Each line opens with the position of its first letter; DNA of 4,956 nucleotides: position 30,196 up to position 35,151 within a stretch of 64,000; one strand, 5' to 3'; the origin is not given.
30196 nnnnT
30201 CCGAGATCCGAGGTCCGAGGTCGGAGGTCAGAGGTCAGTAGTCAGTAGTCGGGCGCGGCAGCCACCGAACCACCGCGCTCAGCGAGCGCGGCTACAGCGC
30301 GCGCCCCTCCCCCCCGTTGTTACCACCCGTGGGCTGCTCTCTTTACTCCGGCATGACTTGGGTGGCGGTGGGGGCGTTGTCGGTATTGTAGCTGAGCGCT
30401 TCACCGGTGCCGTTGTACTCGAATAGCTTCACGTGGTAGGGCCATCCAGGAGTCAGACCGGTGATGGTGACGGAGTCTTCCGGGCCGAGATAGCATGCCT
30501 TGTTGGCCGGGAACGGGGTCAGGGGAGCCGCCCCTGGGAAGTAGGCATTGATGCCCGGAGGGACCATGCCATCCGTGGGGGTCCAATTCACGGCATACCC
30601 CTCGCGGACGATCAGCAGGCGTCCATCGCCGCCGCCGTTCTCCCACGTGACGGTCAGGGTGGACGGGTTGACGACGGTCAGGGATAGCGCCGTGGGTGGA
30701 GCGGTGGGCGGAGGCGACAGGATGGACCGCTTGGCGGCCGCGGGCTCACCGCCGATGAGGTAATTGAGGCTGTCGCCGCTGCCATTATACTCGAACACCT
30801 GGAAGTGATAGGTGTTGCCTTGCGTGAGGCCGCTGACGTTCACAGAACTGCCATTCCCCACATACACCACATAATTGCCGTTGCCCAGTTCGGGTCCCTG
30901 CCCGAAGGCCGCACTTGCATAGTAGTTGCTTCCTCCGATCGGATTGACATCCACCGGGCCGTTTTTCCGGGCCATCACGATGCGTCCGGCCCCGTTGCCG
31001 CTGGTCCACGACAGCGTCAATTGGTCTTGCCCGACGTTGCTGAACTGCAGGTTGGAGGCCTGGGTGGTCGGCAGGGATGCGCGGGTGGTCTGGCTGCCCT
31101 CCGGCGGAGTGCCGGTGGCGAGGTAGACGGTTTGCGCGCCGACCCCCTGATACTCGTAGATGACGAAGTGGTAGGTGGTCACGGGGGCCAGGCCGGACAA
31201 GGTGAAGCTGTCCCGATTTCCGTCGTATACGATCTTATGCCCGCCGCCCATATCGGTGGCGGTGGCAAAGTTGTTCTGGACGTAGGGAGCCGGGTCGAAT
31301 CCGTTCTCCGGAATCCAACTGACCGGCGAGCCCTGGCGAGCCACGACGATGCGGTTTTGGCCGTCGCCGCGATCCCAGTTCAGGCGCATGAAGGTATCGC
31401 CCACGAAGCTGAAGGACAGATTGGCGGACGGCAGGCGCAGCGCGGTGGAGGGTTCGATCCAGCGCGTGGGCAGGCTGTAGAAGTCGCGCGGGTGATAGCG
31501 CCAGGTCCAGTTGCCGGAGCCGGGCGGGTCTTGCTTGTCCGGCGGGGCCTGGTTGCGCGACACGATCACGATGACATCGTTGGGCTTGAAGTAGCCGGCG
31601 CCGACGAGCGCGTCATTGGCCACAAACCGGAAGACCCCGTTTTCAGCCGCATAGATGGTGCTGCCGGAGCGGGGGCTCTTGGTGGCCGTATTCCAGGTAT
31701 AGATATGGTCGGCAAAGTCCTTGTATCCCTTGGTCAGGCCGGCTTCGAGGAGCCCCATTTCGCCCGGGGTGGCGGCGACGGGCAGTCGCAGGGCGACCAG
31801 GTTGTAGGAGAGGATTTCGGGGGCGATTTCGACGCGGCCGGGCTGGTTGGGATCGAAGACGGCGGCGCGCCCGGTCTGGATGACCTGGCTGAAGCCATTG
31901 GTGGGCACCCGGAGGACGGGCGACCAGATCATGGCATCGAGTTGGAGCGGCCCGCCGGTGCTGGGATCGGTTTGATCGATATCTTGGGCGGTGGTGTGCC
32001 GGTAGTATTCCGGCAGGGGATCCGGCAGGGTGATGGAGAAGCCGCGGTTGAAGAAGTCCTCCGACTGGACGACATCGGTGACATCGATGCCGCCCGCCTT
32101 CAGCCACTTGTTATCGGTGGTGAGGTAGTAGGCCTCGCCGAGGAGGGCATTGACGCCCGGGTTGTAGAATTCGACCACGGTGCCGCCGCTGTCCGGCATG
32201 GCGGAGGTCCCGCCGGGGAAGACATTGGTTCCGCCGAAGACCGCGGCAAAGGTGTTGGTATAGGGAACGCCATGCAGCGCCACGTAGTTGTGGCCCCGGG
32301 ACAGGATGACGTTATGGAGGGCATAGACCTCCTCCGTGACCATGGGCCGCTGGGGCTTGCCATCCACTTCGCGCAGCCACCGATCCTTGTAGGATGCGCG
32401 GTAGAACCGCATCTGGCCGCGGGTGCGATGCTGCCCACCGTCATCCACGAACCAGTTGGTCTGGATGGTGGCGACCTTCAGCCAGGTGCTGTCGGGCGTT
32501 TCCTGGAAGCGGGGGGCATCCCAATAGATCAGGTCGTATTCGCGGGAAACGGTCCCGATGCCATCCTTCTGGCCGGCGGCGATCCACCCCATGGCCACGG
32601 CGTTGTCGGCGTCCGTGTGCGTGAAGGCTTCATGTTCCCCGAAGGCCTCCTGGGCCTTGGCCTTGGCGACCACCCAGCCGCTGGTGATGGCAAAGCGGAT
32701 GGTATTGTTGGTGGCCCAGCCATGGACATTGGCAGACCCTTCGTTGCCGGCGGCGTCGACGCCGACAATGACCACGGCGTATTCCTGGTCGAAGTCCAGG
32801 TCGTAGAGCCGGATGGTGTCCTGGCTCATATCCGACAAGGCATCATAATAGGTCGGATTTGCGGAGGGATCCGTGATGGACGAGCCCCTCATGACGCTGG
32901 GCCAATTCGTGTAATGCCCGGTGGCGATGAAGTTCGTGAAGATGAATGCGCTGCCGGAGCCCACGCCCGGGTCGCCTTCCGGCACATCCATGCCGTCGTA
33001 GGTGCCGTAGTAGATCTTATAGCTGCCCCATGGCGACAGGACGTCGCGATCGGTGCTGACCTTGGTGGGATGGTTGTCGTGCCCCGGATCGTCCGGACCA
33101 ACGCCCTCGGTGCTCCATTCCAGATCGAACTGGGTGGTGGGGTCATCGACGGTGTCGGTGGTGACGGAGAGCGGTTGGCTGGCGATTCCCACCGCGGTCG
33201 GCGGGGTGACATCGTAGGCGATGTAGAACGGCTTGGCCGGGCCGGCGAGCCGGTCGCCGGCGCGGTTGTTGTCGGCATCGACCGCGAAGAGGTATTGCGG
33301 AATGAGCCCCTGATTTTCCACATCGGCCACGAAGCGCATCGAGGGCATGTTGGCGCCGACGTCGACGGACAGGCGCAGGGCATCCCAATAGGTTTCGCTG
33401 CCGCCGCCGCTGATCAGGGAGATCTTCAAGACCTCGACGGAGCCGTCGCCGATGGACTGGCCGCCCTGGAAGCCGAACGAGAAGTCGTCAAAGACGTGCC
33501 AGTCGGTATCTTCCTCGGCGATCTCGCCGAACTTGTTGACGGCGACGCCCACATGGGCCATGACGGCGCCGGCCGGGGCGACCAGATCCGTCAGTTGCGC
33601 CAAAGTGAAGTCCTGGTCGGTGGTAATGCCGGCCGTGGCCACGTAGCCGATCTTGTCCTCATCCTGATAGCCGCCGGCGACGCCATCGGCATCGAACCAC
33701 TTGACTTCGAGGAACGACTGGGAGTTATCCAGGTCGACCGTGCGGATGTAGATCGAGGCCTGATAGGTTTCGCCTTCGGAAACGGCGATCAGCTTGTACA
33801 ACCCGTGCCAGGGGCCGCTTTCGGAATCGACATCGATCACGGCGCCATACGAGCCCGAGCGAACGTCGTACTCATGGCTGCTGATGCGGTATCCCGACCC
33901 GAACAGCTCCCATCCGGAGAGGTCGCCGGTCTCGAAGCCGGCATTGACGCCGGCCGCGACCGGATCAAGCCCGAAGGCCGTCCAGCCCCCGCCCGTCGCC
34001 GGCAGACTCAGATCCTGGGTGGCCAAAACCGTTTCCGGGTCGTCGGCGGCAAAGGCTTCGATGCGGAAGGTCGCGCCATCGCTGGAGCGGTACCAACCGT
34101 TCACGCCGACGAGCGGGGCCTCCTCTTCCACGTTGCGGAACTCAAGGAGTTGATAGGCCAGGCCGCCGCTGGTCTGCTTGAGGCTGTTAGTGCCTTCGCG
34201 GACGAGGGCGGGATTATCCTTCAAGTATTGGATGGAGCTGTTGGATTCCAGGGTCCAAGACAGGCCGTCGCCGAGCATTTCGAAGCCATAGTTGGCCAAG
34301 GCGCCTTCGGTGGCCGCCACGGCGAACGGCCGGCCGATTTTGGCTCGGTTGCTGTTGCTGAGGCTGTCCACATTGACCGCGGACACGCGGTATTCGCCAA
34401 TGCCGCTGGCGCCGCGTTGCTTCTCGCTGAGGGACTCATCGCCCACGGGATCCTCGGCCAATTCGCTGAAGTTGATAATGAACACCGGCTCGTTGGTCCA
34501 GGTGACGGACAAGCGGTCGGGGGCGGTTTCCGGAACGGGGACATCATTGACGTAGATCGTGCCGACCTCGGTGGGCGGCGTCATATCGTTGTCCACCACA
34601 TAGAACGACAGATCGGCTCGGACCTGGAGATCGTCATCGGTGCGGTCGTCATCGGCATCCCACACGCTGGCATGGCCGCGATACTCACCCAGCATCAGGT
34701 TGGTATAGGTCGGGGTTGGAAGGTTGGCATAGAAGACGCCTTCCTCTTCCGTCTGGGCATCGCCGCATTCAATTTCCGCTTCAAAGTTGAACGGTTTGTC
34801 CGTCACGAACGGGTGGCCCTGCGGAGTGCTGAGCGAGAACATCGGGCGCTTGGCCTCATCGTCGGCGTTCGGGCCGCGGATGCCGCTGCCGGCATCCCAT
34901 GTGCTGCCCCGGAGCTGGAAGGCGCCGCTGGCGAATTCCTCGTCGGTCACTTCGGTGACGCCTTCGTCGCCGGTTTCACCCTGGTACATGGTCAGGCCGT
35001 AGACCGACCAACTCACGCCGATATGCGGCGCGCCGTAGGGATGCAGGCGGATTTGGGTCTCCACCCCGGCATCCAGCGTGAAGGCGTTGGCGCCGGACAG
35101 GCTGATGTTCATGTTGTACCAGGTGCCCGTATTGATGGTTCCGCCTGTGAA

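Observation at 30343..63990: Giant adhesin-like ORF of more than 33.6 kb (more than 11,215 aa), 5'-truncated by the window edge, with mosaic PATR / Fn3 / lamin-tail architecture and no recognisable C-terminal sorting signal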

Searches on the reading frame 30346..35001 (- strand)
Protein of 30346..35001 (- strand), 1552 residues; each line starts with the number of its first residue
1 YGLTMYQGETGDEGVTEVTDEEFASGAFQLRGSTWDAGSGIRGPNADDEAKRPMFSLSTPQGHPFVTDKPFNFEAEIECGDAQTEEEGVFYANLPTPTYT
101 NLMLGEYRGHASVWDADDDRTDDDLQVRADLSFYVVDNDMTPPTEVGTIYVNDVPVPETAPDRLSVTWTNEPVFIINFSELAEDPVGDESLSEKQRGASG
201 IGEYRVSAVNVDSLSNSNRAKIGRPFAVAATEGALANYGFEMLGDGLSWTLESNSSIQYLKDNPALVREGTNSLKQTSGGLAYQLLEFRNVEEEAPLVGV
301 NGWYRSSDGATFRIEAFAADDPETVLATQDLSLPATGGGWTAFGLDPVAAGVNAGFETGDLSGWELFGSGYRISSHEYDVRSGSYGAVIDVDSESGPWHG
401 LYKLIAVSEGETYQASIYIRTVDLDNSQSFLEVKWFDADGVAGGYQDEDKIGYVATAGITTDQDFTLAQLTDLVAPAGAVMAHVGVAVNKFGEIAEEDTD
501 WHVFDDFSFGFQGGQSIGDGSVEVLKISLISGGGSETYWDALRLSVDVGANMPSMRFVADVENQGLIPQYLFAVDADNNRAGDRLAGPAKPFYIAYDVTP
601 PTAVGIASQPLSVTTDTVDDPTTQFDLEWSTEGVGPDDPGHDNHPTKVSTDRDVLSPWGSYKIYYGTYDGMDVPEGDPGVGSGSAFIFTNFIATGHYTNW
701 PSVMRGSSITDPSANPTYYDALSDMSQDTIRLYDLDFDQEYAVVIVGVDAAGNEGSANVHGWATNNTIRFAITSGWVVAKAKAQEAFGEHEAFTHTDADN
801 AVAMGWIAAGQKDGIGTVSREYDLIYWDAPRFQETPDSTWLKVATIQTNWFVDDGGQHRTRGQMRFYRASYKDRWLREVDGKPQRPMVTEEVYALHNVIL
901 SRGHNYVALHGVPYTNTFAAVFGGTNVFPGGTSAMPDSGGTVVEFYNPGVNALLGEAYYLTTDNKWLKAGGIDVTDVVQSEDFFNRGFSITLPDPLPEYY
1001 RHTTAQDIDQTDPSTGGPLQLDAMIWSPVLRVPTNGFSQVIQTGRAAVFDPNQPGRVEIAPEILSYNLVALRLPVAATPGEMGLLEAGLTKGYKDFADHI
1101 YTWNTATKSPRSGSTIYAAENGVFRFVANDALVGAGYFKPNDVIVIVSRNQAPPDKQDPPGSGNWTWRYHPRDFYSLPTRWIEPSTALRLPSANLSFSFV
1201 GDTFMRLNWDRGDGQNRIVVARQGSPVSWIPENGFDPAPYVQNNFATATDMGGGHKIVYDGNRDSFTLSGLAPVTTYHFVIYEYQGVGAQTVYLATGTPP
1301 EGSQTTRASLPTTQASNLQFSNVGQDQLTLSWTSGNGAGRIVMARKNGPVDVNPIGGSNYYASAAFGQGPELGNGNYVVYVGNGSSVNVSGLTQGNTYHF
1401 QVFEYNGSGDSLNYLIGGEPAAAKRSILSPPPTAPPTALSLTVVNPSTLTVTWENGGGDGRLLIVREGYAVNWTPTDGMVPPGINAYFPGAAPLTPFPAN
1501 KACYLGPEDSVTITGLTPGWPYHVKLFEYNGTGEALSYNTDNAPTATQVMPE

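Call 7: search_protein_families(library=pfam, proteins=[window:30346-35001:-], max_evalue=0.01)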
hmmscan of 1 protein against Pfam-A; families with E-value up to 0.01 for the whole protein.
window:30346-35001:- (1552 aa): 4 families
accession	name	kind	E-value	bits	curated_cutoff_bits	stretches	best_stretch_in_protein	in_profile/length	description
PF00041.27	fn3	-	2.3e-19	69.8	25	3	1435-1534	2-74/84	Fibronectin type III domain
PF16656.11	Pur_ac_phosph_N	-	3.6e-10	40.7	30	0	1317-1406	5-82/93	Purple acid Phosphatase, N-terminal domain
PF02018.23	CBM_4_9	-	7e-06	26.9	25.9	1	352-425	5-77/136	Carbohydrate binding domain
PF10179.15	NDNF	-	0.00033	21.1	27.3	0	1254-1285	79-110/127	Neuron-derived neurotrophic factor, first Fn(III) domain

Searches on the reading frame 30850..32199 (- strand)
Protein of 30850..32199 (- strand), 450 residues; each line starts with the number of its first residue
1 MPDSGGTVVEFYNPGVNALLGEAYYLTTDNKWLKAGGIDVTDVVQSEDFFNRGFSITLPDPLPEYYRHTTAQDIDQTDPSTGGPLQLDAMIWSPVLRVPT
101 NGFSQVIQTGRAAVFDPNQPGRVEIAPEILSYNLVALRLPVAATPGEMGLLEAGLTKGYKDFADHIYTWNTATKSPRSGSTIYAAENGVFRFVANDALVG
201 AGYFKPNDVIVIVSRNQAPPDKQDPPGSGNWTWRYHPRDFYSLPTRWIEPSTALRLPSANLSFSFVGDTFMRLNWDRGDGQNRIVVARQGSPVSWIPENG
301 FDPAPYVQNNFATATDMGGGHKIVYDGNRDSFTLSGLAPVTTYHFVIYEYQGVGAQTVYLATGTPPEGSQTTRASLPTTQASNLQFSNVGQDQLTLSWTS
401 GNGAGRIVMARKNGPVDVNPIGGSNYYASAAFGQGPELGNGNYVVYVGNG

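Call 17: search_protein_families(library=pfam, proteins=[window:30850-32199:-], max_evalue=0.5)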
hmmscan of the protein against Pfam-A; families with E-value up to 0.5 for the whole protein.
window:30850-32199:- (450 aa): 2 families
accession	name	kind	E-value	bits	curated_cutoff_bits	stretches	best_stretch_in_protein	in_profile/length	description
PF00041.27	fn3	-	1.6e-07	31.8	25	1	258-355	4-74/84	Fibronectin type III domain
PF16656.11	Pur_ac_phosph_N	-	0.00035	21.5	30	1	263-351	6-82/93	Purple acid Phosphatase, N-terminal domain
